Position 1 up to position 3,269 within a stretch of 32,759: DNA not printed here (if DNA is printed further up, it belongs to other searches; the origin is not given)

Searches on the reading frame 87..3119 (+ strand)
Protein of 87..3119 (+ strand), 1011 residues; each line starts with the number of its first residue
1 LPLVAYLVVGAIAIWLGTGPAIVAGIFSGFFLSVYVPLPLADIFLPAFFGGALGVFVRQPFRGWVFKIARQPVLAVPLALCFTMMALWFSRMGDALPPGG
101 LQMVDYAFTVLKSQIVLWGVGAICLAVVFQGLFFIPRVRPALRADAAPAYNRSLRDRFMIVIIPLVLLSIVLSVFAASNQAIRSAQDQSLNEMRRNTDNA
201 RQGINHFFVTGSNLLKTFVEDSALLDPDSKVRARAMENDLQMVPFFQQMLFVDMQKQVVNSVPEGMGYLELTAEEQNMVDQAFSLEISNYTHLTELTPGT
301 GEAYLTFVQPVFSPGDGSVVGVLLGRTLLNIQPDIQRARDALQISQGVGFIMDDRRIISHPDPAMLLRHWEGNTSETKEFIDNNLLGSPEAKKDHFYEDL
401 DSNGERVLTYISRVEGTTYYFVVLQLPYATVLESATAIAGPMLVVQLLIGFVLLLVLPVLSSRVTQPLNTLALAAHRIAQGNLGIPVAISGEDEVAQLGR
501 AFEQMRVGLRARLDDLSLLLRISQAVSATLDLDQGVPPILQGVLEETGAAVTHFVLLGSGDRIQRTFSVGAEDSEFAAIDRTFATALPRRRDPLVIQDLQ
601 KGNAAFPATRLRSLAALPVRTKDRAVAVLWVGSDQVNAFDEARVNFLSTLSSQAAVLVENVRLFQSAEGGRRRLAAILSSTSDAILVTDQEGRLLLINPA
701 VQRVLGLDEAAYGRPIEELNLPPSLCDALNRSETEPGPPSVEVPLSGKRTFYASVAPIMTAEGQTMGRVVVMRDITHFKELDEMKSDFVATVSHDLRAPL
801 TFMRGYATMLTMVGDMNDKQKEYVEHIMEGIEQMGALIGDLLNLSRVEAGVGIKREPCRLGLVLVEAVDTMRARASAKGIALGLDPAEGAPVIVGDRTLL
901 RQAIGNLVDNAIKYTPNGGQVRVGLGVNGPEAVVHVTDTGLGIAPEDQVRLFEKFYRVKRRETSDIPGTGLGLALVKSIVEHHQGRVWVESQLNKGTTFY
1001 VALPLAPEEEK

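Call 41: search_protein_families(library=pfam, proteins=[window:87-3119:+], max_evalue=0.00001)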
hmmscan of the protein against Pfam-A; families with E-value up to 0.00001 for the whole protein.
window:87-3119:+ (1011 aa): 9 families
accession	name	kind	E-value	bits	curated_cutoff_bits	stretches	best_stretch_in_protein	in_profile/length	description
PF02518.31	HATPase_c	-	8.6e-31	107.1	26.4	1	895-1006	1-110/111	Histidine kinase-, DNA gyrase B-, and HSP90-like ATPase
PF00512.31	HisKA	-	2.6e-18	66.3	26.9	1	784-850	1-66/66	His Kinase A (phospho-acceptor) domain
PF00672.30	HAMP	-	1.1e-13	51.6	25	1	460-510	2-52/53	HAMP domain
PF13185.12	GAF_2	-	1e-10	42.4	28.6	1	539-659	11-136/136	GAF domain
PF02743.24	dCache_1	-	5.9e-09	36.3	45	1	185-423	3-239/240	Cache domain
PF01590.32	GAF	-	9.1e-08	33.1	22.4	1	538-656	8-131/133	GAF domain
PF08448.16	PAS_4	-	5.8e-07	30.2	23.1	1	678-779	1-109/110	PAS fold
PF13188.13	PAS_8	-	1.2e-06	28.7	21.8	1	672-723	1-54/65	PAS domain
PF00989.32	PAS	-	5.3e-06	26.9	22.6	0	673-775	2-113/113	PAS fold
